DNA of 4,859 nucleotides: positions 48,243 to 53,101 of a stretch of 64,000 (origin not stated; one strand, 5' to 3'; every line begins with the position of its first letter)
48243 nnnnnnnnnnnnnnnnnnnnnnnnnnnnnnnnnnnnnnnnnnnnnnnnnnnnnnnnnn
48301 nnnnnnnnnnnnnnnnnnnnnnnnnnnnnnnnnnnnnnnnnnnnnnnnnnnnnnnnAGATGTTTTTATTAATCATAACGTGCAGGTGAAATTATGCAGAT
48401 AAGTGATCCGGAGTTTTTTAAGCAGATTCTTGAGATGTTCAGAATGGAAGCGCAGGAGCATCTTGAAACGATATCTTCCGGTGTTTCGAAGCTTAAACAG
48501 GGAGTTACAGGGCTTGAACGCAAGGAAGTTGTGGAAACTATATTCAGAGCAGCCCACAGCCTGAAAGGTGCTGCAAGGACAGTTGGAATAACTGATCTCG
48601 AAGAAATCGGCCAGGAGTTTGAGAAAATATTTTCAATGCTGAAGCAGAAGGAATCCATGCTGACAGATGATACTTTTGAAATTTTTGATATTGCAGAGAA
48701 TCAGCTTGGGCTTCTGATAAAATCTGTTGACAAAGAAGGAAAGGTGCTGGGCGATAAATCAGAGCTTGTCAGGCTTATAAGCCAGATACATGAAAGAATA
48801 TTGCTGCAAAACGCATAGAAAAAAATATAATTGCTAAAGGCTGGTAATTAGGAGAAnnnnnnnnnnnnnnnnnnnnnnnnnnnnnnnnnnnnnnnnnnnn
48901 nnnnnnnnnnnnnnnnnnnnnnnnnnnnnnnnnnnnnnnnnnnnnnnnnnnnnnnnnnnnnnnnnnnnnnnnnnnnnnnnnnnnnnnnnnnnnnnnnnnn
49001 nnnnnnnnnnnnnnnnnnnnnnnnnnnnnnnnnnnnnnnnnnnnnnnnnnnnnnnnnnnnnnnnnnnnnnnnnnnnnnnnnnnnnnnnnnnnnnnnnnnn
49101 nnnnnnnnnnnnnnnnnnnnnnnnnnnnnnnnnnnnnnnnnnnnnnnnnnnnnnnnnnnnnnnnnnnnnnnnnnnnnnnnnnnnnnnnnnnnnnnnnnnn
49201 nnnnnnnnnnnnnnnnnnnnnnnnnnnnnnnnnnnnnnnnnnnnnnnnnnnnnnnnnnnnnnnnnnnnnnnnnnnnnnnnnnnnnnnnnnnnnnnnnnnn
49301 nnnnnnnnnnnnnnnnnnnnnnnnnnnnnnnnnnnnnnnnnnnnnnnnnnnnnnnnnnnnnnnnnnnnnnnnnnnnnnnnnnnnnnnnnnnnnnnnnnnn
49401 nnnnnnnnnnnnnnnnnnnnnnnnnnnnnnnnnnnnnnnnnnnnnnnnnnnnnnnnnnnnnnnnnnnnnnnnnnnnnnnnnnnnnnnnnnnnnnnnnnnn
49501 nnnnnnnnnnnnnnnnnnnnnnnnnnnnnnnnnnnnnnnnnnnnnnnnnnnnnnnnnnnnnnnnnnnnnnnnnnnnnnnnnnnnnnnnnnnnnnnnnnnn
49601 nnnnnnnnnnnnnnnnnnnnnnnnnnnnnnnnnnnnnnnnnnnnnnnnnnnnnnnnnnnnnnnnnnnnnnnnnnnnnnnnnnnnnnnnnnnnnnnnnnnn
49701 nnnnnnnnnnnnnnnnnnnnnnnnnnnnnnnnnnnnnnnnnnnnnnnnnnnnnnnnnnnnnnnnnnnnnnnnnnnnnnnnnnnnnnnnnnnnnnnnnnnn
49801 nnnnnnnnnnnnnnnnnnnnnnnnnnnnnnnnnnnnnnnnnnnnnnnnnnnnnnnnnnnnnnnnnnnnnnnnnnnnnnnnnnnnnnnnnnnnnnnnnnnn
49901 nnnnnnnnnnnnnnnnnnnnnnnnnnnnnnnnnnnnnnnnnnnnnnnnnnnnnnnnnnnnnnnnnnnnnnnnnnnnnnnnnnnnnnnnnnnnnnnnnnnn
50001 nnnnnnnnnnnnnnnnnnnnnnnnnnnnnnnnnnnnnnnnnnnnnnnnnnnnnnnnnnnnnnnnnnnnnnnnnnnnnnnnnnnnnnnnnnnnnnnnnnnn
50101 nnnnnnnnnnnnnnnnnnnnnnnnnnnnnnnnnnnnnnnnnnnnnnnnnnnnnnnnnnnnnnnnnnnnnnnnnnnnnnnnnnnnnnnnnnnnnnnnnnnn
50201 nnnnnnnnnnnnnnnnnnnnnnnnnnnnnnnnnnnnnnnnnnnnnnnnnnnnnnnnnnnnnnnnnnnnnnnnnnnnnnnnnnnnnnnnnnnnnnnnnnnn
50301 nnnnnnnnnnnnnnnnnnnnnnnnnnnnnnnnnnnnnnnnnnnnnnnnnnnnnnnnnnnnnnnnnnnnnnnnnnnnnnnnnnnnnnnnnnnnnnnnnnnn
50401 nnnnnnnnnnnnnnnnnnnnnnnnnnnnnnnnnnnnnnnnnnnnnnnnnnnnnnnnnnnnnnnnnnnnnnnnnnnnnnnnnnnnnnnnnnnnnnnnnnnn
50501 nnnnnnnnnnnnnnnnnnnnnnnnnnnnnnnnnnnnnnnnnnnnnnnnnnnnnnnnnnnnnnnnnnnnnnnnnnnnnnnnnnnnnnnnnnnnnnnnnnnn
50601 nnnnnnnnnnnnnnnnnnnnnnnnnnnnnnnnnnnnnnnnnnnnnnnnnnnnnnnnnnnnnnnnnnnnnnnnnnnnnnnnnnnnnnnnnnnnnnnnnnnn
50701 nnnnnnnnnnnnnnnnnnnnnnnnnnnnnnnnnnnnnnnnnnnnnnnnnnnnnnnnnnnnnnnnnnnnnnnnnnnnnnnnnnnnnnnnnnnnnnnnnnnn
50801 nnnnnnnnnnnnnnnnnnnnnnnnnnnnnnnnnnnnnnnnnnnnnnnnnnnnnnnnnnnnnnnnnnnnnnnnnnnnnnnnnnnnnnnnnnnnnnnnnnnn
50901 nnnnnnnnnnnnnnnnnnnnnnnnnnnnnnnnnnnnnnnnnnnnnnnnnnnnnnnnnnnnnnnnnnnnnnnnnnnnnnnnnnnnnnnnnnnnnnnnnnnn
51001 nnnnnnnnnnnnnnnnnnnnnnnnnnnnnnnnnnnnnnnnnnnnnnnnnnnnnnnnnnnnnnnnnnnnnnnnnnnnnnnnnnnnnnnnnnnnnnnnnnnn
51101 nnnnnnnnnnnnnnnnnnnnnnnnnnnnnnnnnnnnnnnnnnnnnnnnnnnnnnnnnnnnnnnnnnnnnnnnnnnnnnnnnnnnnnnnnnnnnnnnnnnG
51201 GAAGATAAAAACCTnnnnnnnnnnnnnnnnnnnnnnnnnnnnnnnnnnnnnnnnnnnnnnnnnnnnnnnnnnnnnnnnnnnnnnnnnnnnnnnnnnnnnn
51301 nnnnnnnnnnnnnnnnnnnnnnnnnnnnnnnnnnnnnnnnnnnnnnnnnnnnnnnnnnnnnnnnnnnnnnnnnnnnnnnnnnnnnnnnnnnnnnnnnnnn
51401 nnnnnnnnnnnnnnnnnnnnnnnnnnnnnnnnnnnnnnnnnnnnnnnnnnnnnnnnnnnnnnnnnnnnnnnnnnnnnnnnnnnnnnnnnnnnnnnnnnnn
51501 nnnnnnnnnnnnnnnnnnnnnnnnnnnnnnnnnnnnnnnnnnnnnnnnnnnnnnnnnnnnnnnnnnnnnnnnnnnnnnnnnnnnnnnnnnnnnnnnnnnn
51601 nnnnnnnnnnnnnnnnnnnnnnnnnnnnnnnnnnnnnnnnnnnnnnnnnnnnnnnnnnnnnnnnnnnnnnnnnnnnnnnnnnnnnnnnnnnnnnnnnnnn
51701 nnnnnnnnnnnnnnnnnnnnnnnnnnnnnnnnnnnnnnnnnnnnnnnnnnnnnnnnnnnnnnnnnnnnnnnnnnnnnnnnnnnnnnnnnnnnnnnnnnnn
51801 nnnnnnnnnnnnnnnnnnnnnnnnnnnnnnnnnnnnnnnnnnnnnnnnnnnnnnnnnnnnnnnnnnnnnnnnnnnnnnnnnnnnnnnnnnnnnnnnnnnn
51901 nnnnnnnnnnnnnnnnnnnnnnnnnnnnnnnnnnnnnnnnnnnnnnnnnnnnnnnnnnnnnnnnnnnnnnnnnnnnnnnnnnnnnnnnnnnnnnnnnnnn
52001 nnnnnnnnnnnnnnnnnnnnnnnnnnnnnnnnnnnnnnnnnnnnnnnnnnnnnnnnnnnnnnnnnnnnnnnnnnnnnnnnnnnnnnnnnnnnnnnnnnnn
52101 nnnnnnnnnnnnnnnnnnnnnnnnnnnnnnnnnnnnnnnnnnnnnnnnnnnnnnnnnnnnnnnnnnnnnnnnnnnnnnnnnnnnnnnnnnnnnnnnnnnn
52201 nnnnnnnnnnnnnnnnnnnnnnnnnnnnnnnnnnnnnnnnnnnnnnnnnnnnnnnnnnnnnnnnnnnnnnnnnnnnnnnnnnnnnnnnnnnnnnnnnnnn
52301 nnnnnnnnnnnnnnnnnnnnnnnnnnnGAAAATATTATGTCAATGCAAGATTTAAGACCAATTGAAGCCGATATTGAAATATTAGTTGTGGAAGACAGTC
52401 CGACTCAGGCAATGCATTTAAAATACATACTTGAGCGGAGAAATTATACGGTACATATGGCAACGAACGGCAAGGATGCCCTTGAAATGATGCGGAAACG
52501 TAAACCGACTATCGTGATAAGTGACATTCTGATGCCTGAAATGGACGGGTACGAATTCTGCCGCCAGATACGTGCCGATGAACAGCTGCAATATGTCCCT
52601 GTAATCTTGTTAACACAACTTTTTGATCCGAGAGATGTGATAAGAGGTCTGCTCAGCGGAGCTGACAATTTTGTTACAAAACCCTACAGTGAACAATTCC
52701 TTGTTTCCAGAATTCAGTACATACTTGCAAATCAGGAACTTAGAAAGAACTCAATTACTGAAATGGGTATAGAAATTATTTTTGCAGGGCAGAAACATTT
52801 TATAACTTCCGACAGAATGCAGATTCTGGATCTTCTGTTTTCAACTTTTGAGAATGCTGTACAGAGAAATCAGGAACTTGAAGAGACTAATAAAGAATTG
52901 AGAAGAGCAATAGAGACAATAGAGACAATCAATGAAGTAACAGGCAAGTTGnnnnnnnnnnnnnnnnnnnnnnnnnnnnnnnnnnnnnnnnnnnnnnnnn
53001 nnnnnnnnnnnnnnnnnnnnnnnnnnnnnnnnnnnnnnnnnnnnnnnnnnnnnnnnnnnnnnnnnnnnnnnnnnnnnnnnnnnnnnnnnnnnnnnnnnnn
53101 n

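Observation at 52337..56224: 1295-aa hybrid kinase with one N-terminal and three tandem C-terminal receiver domains, two GAF domains and a terminal HPt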

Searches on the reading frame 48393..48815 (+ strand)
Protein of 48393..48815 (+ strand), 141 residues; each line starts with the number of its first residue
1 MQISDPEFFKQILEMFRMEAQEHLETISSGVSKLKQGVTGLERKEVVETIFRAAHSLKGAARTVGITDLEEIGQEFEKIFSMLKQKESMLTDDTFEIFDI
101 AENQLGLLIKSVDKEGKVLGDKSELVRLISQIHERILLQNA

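Call 4: search_protein_families(library=pfam, proteins=[window:48393-48815:+], max_evalue=0.01)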
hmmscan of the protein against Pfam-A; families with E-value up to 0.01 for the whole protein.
window:48393-48815:+ (141 aa): 1 family
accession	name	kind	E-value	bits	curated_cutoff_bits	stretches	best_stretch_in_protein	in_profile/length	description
PF01627.28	Hpt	-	9.4e-16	58.3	24.6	1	11-104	1-73/84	Hpt domain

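Call 20: search_protein_families(library=ncbifam, proteins=[window:48393-48815:+], max_evalue=0.01)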
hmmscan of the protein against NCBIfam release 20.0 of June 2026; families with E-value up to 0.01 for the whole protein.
window:48393-48815:+ (141 aa): 3 families
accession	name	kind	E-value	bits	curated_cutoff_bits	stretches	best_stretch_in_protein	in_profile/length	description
NF041336.1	CheA_Halo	equivalog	9.8e-10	37.7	950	1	11-134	3-123/666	chemotaxis protein CheA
NF007835.0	PRK10547.1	equivalog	3.4e-07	29.2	793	1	16-105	10-100/670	chemotaxis protein CheA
TIGR02956.1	TMAO_torS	equivalog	0.0021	16.2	676.5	1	9-85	880-945/967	TMAO reductase system sensor histidine kinase/response regulator TorS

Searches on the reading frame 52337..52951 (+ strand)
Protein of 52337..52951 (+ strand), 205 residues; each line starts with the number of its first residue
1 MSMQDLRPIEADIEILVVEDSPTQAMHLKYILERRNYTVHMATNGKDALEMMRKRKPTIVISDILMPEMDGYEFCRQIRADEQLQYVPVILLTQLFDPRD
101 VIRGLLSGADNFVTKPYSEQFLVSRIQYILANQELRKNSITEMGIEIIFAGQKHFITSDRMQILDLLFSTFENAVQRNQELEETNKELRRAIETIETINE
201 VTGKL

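Call 63: search_protein_representatives(protein=window:52337-52951:+)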
Query: 205 residues. Proteins with E-value up to 0.001 (for the whole library): 731216; up to 1e-10: 171734; up to 1e-30: 3732. The best 150 are listed.
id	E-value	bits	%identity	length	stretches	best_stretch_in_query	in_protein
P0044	1.4e-133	458.4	51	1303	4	10-205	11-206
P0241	2.3e-113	392.6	41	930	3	8-199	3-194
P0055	1.5e-112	389.9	43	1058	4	9-200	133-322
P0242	5.3e-108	375.1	40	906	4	11-197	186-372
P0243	3.9e-107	372.3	42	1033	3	11-199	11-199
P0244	3.3e-104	362.7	42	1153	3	7-197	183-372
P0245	8.5e-99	345.1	42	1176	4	11-200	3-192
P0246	3.7e-96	336.5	39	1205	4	13-182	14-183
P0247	3.9e-96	336.4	43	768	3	11-196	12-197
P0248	6.5e-95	332.4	44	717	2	15-199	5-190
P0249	4.5e-93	326.5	45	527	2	7-196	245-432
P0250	4.9e-92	323.1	41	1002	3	10-196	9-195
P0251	1.1e-88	312.2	48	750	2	8-194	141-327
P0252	2.1e-87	308.0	40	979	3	13-185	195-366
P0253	4.0e-87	307.1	47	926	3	6-196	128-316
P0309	1.7e-71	256.2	58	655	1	12-201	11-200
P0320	2.5e-70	252.3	62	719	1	12-197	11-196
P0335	1.9e-69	249.5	63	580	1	12-192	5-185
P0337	2.7e-69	248.9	60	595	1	8-200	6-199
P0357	7.9e-68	244.2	62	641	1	13-191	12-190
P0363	2.9e-67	242.3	56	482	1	12-199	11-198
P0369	4.9e-67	241.6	61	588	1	9-195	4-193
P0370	5.6e-67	241.4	60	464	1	11-196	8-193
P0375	8.1e-67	240.9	63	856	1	12-198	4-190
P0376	8.8e-67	240.8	63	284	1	10-199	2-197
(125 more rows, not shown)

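Call 64: search_protein_families(library=pfam, proteins=[P0320, P0335, P0375, P0376, P0309, P0337, P0357, P0363, P0369, P0370], max_evalue=0.001)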
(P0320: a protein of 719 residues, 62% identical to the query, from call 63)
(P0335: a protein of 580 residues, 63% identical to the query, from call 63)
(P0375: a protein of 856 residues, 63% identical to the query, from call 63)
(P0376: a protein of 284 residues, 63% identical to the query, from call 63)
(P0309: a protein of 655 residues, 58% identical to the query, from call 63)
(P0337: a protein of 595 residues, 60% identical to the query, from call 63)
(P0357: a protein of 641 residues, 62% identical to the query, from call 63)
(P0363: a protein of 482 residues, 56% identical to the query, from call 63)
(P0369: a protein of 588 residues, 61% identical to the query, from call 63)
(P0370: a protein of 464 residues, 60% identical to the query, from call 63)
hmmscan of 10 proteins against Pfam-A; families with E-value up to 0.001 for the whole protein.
P0320 (719 aa): 9 families
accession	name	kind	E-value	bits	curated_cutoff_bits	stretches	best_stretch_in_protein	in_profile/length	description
PF00072.30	Response_reg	-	1.5e-28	99.6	30.2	1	14-126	1-111/111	Response regulator receiver domain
PF13426.13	PAS_9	-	1.4e-21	77.1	27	2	236-339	3-102/103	PAS domain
PF02518.31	HATPase_c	-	5.3e-21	75.6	26.4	1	608-718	1-109/111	Histidine kinase-, DNA gyrase B-, and HSP90-like ATPase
PF08448.16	PAS_4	-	8.2e-21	74.7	23.1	1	360-471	2-109/110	PAS fold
PF00989.32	PAS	-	1.2e-18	67.6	22.6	2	226-338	3-113/113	PAS fold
PF00512.31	HisKA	-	1.9e-15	57.1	26.9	1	503-566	3-63/66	His Kinase A (phospho-acceptor) domain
PF13188.13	PAS_8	-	6.5e-07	29.5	21.8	0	355-407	3-48/65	PAS domain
PF08447.18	PAS_3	-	1.3e-06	29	25.6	0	380-464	2-89/89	PAS fold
PF23198.2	PDE8A_N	-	2.7e-05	24.5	29.6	0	14-94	13-94/147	PDE8A-like, N-terminal domain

P0335 (580 aa): 8 families
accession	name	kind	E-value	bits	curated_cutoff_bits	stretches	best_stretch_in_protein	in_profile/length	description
PF00072.30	Response_reg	-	2.8e-28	98.7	30.2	1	8-119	1-110/111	Response regulator receiver domain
PF02518.31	HATPase_c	-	1.2e-21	77.6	26.4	1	463-572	3-110/111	Histidine kinase-, DNA gyrase B-, and HSP90-like ATPase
PF00512.31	HisKA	-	1.1e-13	51.4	26.9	1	354-418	3-64/66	His Kinase A (phospho-acceptor) domain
PF08448.16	PAS_4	-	5.4e-10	39.9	23.1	1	223-322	10-109/110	PAS fold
PF00989.32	PAS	-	3.4e-07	30.7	22.6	1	225-318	18-113/113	PAS fold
PF13426.13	PAS_9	-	1.4e-06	29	27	1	226-320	9-103/103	PAS domain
PF23198.2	PDE8A_N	-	9.8e-06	26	29.6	1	8-87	13-93/147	PDE8A-like, N-terminal domain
PF13188.13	PAS_8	-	0.00087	19.6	21.8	0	205-262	2-52/65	PAS domain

P0375 (856 aa): 10 families
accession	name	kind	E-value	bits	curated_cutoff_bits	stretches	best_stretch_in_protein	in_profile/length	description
PF00989.32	PAS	-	1.5e-42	144.6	22.6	3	299-413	2-113/113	PAS fold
PF13426.13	PAS_9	-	3.8e-34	117.5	27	3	311-415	3-103/103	PAS domain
PF08448.16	PAS_4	-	6.1e-33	113.8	23.1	3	435-552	2-110/110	PAS fold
PF00072.30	Response_reg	-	2.6e-28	98.9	30.2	1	7-116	1-108/111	Response regulator receiver domain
PF08447.18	PAS_3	-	1e-18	67.8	25.6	2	321-409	1-88/89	PAS fold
PF13188.13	PAS_8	-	1.7e-17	63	21.8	1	194-232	3-43/65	PAS domain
PF02518.31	HATPase_c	-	2.7e-15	57.2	26.4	1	728-841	3-110/111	Histidine kinase-, DNA gyrase B-, and HSP90-like ATPase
PF14501.12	HATPase_c_5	-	4.3e-06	27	22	1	730-821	5-86/102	GHKL domain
PF23198.2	PDE8A_N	-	0.00019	21.8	29.6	1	10-105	15-115/147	PDE8A-like, N-terminal domain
PF24820.1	Diguanyl_cycl_sensor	-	0.00029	21.2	28.1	0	199-235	3-39/109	Diguanylate cyclase-like sensor domain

P0376 (284 aa): 7 families
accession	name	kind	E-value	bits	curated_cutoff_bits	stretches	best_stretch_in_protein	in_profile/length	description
PF00072.30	Response_reg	-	8.8e-30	103.6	30.2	1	7-118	1-110/111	Response regulator receiver domain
PF08448.16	PAS_4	-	2.6e-07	31.3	23.1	1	208-258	5-59/110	PAS fold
PF00989.32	PAS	-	7.7e-07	29.6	22.6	1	199-270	2-73/113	PAS fold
PF13188.13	PAS_8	-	1.6e-05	25.1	21.8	1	199-245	2-47/65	PAS domain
PF13426.13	PAS_9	-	0.00026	21.7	27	1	209-259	2-53/103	PAS domain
PF23198.2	PDE8A_N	-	0.00026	21.4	29.6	1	20-88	26-95/147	PDE8A-like, N-terminal domain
PF24820.1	Diguanyl_cycl_sensor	-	0.0003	21.1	28.1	1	205-248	3-46/109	Diguanylate cyclase-like sensor domain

P0309 (655 aa): 8 families
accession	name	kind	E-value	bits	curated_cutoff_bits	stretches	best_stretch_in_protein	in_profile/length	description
PF00072.30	Response_reg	-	3.7e-26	91.9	30.2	1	14-125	1-110/111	Response regulator receiver domain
PF13426.13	PAS_9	-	7.5e-16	58.7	27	1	506-609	2-103/103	PAS domain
PF00989.32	PAS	-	1.6e-14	54.3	22.6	1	496-600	2-106/113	PAS fold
PF08448.16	PAS_4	-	4.2e-09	37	23.1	1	502-612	2-110/110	PAS fold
PF13188.13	PAS_8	-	7.6e-09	35.6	21.8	1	496-552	2-57/65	PAS domain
PF08447.18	PAS_3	-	5.1e-08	33.5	25.6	1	519-603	3-88/89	PAS fold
PF14598.12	PAS_11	-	2.6e-05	24.6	25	1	511-563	8-60/109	PAS domain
PF13185.12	GAF_2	-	6.6e-05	23.6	28.6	1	233-347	2-113/136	GAF domain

P0337 (595 aa): 6 families
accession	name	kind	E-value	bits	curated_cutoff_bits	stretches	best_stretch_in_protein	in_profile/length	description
PF00072.30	Response_reg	-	1.8e-28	99.4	30.2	1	14-125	1-110/111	Response regulator receiver domain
PF07568.18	HisKA_2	-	3.1e-28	98.1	22.3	1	400-475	1-76/76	Histidine kinase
PF02518.31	HATPase_c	-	1.4e-13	51.7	26.4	1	503-594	8-110/111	Histidine kinase-, DNA gyrase B-, and HSP90-like ATPase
PF07536.20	HWE_HK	-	3.8e-06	28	22.8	1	400-453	1-52/83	HWE histidine kinase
PF13185.12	GAF_2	-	2.2e-05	25.1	28.6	1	233-372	2-136/136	GAF domain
PF13581.12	HATPase_c_2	-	2.2e-05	24.9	27.4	1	502-571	33-111/127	Histidine kinase-like ATPase domain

P0357 (641 aa): 6 families
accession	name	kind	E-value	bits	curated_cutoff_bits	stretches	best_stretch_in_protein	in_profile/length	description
PF00072.30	Response_reg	-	3.5e-27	95.2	30.2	1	14-125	1-110/111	Response regulator receiver domain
PF02518.31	HATPase_c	-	1.1e-24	87.5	26.4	1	526-635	2-109/111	Histidine kinase-, DNA gyrase B-, and HSP90-like ATPase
PF13185.12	GAF_2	-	2.2e-12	47.8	28.6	1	239-383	1-136/136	GAF domain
PF00512.31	HisKA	-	1.1e-11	45.1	26.9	1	417-480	3-63/66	His Kinase A (phospho-acceptor) domain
PF01590.32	GAF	-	2.7e-10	41.3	22.4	1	216-382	3-133/133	GAF domain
PF13492.12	GAF_3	-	6.8e-07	30.2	27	1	241-384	1-129/129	GAF domain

P0363 (482 aa): 4 families
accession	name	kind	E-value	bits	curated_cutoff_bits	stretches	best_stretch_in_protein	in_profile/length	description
PF00072.30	Response_reg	-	4.4e-29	101.3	30.2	1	14-125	1-110/111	Response regulator receiver domain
PF00989.32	PAS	-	1.7e-08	34.9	22.6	1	393-480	2-92/113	PAS fold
PF13188.13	PAS_8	-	4.2e-06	26.9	21.8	1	393-450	2-60/65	PAS domain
PF13426.13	PAS_9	-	0.00072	20.2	27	0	402-481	1-81/103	PAS domain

P0369 (588 aa): 4 families
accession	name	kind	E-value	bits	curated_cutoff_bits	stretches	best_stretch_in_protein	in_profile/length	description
PF02518.31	HATPase_c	-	8.9e-29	100.6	26.4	1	321-431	2-107/111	Histidine kinase-, DNA gyrase B-, and HSP90-like ATPase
PF00072.30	Response_reg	-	3.3e-26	92.1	30.2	1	10-125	1-111/111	Response regulator receiver domain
PF00512.31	HisKA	-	4.5e-18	65.5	26.9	1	207-274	2-66/66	His Kinase A (phospho-acceptor) domain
PF13589.12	HATPase_c_3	-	0.00038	20.9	25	0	326-404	4-85/137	Histidine kinase-, DNA gyrase B-, and HSP90-like ATPase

P0370 (464 aa): 4 families
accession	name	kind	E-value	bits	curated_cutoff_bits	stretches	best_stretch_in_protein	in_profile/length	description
PF00072.30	Response_reg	-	2.3e-30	105.5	30.2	1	12-124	1-111/111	Response regulator receiver domain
PF02518.31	HATPase_c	-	2.1e-20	73.6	26.4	1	350-460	1-109/111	Histidine kinase-, DNA gyrase B-, and HSP90-like ATPase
PF00512.31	HisKA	-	9.2e-12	45.3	26.9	1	244-303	4-60/66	His Kinase A (phospho-acceptor) domain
PF23198.2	PDE8A_N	-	0.00034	21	29.6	0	12-96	13-98/147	PDE8A-like, N-terminal domain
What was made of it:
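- On Rec-controlled histidine kinase (LvrB prototype): The REC1-link1 module is shared with REC-(PAS/GAF)-HisKA-HATPase proteins (calls 63, 64)
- REC1+link1 is the N-terminal input module of many REC-(PAS/GAF)n-HisKA-HATPase proteins: 3,732 50%-identity clusters at E<=1e-30 (calls 63, 64). Many REC-link1 kinases occur in architectures not examined for che linkage (call 64).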

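Call 77: search_protein_families(library=pfam, proteins=[P0241, P0242], max_evalue=0.0001)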
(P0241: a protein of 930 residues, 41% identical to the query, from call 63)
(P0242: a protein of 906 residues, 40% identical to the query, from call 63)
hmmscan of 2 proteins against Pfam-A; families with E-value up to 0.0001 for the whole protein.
P0241 (930 aa): 9 families
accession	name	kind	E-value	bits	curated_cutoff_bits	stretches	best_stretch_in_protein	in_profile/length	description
PF00072.30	Response_reg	-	2.6e-78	259.8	30.2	3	216-327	1-110/111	Response regulator receiver domain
PF02518.31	HATPase_c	-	9.8e-22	77.9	26.4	1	666-787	1-109/111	Histidine kinase-, DNA gyrase B-, and HSP90-like ATPase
PF00989.32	PAS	-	3.7e-17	62.8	22.6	1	427-542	2-113/113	PAS fold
PF13426.13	PAS_9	-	4.8e-17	62.6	27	1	437-544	2-103/103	PAS domain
PF08448.16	PAS_4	-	2.5e-11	44.2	23.1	1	433-546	2-109/110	PAS fold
PF00512.31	HisKA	-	7.5e-10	39.2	26.9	1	561-622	2-63/66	His Kinase A (phospho-acceptor) domain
PF23198.2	PDE8A_N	-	4.1e-09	36.9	29.6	0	224-299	21-97/147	PDE8A-like, N-terminal domain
PF13188.13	PAS_8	-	1.3e-06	28.5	21.8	0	431-475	6-47/65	PAS domain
PF12860.13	PAS_7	-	3.9e-05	24.2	27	0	433-548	2-113/115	PAS fold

P0242 (906 aa): 4 families
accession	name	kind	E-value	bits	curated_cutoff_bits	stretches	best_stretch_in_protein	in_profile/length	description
PF00072.30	Response_reg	-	3.1e-97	320.8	30.2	4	190-301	1-110/111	Response regulator receiver domain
PF02518.31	HATPase_c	-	4e-21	76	26.4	1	518-639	2-110/111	Histidine kinase-, DNA gyrase B-, and HSP90-like ATPase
PF23198.2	PDE8A_N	-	3.5e-06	27.4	29.6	0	16-84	15-84/147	PDE8A-like, N-terminal domain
PF00512.31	HisKA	-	4.6e-05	23.8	26.9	0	412-474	3-64/66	His Kinase A (phospho-acceptor) domain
